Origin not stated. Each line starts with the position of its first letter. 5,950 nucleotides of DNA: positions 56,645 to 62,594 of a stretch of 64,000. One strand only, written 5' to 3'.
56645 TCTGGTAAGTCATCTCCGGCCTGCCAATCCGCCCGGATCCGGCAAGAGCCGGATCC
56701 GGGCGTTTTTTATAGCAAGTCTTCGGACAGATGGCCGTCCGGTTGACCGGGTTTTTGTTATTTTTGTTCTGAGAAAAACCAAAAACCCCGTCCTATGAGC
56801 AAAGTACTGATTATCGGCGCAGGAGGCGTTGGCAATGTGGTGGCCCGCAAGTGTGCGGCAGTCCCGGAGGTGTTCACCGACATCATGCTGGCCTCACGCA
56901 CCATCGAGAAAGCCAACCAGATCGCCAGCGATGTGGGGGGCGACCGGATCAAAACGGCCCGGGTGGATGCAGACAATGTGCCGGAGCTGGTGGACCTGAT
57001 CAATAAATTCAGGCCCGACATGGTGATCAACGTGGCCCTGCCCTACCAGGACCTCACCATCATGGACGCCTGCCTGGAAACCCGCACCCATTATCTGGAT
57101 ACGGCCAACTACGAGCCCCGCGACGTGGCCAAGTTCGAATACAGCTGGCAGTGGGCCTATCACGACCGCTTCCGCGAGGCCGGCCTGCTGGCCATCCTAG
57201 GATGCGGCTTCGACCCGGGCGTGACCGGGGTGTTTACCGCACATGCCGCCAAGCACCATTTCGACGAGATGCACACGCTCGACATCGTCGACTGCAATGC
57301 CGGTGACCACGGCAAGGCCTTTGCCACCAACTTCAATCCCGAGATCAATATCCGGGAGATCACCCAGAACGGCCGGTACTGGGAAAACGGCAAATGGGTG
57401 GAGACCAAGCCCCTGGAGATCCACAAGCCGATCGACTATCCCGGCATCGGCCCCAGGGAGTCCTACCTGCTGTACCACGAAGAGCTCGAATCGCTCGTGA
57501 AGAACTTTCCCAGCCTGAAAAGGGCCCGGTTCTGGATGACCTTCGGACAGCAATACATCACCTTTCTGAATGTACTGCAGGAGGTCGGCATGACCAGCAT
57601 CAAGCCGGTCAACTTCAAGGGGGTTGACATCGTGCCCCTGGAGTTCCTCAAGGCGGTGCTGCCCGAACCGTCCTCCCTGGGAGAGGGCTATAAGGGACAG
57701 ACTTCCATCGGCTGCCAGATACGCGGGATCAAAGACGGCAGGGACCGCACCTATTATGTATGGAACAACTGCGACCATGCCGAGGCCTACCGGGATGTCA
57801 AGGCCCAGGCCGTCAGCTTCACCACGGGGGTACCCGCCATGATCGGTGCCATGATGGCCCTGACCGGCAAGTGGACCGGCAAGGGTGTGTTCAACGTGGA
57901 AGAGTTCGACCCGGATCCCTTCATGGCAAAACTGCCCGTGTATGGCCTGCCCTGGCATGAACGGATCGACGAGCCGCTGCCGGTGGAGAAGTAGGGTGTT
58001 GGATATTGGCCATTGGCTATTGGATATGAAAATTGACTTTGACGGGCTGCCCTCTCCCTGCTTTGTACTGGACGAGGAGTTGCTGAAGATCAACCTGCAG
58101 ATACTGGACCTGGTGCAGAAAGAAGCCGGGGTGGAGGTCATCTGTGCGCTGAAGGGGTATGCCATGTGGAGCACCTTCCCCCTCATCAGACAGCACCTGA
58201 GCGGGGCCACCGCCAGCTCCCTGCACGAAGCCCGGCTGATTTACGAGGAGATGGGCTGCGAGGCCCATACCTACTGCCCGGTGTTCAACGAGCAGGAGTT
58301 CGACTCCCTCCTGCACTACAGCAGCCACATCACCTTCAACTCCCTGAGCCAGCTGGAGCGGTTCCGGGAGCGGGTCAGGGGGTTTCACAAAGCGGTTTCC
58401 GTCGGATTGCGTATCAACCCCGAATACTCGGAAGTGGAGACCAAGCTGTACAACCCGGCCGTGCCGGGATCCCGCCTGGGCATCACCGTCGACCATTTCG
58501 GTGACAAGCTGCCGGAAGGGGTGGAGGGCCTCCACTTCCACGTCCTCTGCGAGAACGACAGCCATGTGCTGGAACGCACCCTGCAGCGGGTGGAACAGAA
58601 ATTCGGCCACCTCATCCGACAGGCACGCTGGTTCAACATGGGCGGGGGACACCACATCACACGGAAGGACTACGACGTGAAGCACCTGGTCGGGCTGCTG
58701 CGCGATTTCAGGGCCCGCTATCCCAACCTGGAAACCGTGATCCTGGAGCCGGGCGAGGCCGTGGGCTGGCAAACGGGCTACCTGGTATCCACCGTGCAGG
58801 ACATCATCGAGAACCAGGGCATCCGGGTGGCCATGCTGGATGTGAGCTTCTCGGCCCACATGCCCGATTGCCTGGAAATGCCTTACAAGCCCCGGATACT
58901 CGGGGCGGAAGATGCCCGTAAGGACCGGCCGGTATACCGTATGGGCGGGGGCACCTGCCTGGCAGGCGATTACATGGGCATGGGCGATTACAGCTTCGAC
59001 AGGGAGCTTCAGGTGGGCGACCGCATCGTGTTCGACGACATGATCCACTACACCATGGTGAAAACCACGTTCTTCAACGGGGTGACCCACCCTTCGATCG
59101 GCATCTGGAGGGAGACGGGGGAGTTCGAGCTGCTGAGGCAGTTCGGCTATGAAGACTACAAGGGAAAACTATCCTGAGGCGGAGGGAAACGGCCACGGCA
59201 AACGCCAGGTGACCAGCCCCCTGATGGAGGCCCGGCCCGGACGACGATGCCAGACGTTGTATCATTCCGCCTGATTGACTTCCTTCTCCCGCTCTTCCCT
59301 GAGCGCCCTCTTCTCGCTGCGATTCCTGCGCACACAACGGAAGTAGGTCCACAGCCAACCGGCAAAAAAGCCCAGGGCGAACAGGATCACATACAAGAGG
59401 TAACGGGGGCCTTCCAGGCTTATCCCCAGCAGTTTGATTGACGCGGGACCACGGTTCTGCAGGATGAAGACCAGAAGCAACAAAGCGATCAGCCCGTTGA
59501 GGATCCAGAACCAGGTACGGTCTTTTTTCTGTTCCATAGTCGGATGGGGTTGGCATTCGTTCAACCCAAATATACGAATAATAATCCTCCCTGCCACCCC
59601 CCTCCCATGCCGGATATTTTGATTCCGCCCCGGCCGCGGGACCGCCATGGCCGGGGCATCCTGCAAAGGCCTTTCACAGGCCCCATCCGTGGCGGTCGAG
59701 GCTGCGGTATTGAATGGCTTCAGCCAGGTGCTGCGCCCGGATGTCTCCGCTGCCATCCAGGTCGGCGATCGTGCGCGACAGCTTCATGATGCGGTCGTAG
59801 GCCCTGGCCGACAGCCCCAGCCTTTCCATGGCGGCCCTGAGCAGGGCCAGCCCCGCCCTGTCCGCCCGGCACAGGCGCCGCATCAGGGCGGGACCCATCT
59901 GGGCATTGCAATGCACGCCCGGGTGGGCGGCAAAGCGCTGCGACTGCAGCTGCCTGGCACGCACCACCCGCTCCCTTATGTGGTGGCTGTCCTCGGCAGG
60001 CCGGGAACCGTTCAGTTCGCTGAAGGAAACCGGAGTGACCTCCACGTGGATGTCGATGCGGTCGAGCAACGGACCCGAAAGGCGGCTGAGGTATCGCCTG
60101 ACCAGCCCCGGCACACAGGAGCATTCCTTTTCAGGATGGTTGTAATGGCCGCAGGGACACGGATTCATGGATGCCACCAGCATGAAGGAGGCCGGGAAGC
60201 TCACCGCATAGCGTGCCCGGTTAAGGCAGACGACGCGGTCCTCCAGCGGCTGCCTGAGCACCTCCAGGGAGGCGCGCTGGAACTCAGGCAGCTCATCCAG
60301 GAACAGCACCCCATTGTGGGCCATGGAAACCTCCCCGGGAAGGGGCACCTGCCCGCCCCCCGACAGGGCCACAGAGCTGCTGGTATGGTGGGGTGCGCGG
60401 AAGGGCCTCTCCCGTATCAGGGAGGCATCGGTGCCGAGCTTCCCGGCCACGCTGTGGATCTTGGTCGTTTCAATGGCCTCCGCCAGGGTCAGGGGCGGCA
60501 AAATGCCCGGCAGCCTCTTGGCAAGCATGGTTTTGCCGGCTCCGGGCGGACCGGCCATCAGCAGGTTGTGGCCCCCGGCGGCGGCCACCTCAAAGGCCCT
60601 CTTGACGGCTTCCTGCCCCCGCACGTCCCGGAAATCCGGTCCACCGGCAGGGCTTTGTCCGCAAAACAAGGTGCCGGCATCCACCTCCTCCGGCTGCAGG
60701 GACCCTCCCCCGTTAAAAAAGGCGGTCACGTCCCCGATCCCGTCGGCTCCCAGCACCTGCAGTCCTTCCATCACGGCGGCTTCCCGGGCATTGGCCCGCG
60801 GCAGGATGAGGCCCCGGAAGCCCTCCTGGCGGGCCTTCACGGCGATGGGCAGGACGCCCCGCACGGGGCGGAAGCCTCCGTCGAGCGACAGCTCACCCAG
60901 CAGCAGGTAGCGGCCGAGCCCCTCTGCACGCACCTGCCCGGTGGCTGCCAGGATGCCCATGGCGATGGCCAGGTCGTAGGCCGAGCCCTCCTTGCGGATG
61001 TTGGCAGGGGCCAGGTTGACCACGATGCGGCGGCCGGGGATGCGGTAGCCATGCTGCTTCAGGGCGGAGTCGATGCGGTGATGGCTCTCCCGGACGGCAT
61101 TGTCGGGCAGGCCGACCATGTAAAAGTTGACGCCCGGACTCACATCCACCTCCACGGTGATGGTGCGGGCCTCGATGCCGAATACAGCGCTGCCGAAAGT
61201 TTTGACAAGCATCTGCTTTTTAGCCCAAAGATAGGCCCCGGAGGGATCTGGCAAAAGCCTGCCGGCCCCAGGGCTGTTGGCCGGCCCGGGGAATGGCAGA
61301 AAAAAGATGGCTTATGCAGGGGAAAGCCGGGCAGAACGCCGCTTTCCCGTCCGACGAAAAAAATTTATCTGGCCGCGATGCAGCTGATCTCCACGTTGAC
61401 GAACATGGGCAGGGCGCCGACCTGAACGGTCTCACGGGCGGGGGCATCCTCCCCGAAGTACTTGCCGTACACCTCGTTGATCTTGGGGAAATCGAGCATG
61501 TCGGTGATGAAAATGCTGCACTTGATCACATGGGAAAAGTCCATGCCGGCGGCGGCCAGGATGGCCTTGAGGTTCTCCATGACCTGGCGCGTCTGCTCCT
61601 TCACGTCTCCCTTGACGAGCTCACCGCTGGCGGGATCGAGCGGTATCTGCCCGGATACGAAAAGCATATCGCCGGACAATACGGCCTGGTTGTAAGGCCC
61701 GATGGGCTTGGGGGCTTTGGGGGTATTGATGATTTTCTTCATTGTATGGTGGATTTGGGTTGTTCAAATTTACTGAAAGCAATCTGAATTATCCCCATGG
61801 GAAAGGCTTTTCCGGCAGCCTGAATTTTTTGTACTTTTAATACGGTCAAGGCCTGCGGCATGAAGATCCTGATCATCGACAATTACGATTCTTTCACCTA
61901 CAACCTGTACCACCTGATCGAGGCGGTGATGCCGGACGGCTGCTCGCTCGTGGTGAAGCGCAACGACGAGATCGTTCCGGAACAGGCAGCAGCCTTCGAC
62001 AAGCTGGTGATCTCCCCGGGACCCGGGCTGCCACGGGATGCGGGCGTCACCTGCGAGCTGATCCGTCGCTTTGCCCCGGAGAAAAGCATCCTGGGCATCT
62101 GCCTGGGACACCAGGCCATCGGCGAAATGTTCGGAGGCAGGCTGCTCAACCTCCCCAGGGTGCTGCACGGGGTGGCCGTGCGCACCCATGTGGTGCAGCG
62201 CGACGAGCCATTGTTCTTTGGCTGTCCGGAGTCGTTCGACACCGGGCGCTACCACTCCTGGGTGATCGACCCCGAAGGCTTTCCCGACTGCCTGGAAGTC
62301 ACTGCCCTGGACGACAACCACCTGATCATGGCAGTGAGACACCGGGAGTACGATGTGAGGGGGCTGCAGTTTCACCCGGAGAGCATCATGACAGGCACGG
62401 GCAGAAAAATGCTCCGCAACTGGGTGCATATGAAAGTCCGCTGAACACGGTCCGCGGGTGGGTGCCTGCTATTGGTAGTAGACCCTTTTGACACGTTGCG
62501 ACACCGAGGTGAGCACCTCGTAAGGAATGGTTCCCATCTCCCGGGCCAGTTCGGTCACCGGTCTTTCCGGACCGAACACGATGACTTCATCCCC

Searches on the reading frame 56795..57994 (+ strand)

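Call 90: search_protein_families(library=ncbifam, proteins=[window:56795-57994:+], max_evalue=0.001)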
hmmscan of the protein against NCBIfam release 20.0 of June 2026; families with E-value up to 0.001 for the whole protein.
window:56795-57994:+ (399 aa): 5 families
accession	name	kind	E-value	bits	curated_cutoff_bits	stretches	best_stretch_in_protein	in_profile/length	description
NF043000.1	carsnrspmd_synth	equivalog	1.1e-122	410.3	800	1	4-388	3-399/405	carboxynorspermidine synthase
NF010548.0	PRK13940.1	equivalog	7e-06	25.1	469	1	3-47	183-225/414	glutamyl-tRNA reductase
NF001319.0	PRK00258.3-3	equivalog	6.2e-05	22.2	252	1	3-69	124-189/279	shikimate dehydrogenase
TIGR01035.1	hemA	equivalog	0.00031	19.8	209.55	1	2-57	181-234/416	glutamyl-tRNA reductase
NF005449.0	PRK07041.1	equivalog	0.00046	20.1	257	1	3-113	9-119/240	SDR family oxidoreductase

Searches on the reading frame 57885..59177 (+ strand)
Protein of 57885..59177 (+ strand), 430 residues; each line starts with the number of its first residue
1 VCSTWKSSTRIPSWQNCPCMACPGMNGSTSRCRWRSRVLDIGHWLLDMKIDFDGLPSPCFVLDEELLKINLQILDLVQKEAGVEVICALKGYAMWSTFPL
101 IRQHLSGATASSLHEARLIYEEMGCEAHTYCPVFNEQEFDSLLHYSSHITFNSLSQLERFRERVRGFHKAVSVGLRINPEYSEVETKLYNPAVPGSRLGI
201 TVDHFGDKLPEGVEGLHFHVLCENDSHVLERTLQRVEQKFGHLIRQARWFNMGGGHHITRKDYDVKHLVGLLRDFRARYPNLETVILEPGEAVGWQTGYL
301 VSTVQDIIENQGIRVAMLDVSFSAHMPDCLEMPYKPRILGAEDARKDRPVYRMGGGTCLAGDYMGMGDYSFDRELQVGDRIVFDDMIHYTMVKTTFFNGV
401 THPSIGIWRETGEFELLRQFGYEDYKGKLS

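Call 30: search_protein_families(library=pfam, proteins=[window:57885-59177:+], max_evalue=0.001)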
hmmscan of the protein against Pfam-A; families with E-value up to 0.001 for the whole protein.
window:57885-59177:+ (430 aa): 1 family
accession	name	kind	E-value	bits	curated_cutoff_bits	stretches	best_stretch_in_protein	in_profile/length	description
PF00278.28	Orn_DAP_Arg_deC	-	1.2e-10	42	23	1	155-386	5-94/95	Pyridoxal-dependent decarboxylase, C-terminal sheet domain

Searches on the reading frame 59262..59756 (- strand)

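Call 90: search_protein_families(library=ncbifam, proteins=[window:59262-59756:-], max_evalue=0.001)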
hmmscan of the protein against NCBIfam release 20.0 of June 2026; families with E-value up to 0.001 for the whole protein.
window:59262-59756:- (164 aa): 1 family
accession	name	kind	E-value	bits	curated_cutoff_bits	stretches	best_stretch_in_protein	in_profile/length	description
NF042915.1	MAB_1171c_fam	subfamily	0.00055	19.1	100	1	71-153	86-169/362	MAB_1171c family putative transporter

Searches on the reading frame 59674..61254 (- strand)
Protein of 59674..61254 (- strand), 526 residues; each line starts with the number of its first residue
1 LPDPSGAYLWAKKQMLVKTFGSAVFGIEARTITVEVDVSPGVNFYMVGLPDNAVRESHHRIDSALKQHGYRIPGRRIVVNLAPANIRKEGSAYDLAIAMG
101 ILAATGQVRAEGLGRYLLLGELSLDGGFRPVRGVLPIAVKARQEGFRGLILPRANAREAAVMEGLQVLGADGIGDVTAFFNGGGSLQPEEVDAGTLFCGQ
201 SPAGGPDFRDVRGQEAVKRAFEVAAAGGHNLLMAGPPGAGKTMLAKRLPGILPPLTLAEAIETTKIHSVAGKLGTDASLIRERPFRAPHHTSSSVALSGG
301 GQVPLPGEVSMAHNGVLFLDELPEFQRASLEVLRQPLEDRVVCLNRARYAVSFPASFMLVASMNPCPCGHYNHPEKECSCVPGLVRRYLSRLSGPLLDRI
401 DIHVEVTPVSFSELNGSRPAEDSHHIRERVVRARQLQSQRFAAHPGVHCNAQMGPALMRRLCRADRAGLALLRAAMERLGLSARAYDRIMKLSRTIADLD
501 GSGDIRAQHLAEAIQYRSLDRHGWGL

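Call 29: find_encoding_contigs(protein=window:59674-61254:-, flank=10000, max_places=1)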
Protein window:59674-61254:- (526 aa): no gene with exactly this product is on record in the collection.

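Call 30: search_protein_families(library=pfam, proteins=[window:59674-61254:-], max_evalue=0.001)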
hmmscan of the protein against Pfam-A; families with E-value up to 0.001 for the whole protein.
window:59674-61254:- (526 aa): 7 families
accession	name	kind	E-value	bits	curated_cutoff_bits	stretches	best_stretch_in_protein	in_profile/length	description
PF01078.27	Mg_chelatase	-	9.1e-94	313.1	20.3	1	207-412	1-205/207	Magnesium chelatase, subunit ChlI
PF13541.12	ChlI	-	2.2e-44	150.6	27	1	34-155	1-121/121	Subunit ChlI of Mg-chelatase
PF13335.12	Mg_chelatase_C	-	6.2e-32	110.5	26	1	421-517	2-94/94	Magnesium chelatase, subunit ChlI C-terminal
PF07728.20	AAA_5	-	5.7e-09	36.5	22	1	230-367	1-125/139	AAA domain (dynein-related subfamily)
PF00493.29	MCM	-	2.5e-05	23.9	23.3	1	227-375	56-182/224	MCM P-loop domain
PF05496.18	RuvB_N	-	0.00083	19.6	27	0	212-246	10-51/159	Holliday junction DNA helicase RuvB P-loop domain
PF13191.12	AAA_16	-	0.00099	20.1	32.6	0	215-291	10-100/167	AAA ATPase domain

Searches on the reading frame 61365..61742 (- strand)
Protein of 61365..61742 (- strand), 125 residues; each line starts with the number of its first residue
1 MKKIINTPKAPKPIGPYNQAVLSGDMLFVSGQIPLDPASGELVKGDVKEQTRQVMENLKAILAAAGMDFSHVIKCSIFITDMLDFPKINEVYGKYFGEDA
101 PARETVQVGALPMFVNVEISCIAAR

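Call 90: search_protein_families(library=ncbifam, proteins=[window:61365-61742:-], max_evalue=0.001)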
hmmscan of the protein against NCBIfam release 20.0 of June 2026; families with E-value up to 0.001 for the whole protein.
window:61365-61742:- (125 aa): 3 families
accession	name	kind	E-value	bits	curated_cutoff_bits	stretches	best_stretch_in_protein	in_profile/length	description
TIGR00004.1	TIGR00004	subfamily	3.4e-50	169.4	106.25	1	2-124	1-124/125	Rid family detoxifying hydrolase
NF008490.0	PRK11401.1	equivalog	5.5e-36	123.3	222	1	1-125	1-127/129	enamine/imine deaminase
TIGR03610.1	RutC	equivalog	1.6e-26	92.9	169.1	1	2-123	3-124/127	pyrimidine utilization protein C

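Call 91: find_encoding_contigs(protein=window:61365-61742:-, flank=10000, max_places=1)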
Protein window:61365-61742:- (125 aa): 19 contigs read that carry it; 1 place shown.
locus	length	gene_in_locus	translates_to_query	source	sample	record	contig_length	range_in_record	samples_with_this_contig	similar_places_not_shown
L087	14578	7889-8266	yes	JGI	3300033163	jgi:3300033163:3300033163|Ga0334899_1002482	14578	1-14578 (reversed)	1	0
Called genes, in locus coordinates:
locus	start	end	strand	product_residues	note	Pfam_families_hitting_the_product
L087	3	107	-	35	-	?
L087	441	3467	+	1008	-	PF13620:CarboxypepD_reg (faint), PF07715:Plug, PF00593:TonB_dep_Rec_b-barrel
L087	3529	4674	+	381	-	PF04166:PdxA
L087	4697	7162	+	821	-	PF08245:Mur_ligase_M, PF01168:Ala_racemase_N, PF00842:Ala_racemase_C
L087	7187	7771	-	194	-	PF00117:GATase, PF07722:Peptidase_C26 (weak)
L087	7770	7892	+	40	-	-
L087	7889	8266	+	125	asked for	PF01042:Ribonuc_L-PSP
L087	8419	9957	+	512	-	PF13541:ChlI, PF00493:MCM (faint), PF01078:Mg_chelatase, PF07728:AAA_5, PF13335:Mg_chelatase_C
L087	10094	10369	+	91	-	PF06305:LapA_dom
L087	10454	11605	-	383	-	PF00278:Orn_DAP_Arg_deC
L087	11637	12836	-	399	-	PF01488:Shikimate_DH (weak), PF03435:Sacchrp_dh_NADP, PF16653:Sacchrp_dh_C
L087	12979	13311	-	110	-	-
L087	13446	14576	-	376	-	PF05684:DUF819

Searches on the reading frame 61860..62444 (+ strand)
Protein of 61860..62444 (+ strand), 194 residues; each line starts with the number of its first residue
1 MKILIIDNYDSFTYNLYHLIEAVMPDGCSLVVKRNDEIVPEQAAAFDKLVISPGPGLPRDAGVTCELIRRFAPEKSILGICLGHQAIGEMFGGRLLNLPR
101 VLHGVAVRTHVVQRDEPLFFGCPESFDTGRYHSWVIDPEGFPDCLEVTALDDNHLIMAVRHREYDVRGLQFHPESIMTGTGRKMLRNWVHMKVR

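Call 30: search_protein_families(library=pfam, proteins=[window:61860-62444:+], max_evalue=0.001)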
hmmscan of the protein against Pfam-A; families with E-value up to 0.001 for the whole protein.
window:61860-62444:+ (194 aa): 2 families
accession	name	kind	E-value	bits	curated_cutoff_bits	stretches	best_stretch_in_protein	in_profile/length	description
PF00117.34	GATase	-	3.2e-45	154.6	22.8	1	4-189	1-187/190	Glutamine amidotransferase class-I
PF07722.19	Peptidase_C26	-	2.8e-07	31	20.5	1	65-174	95-219/219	Peptidase C26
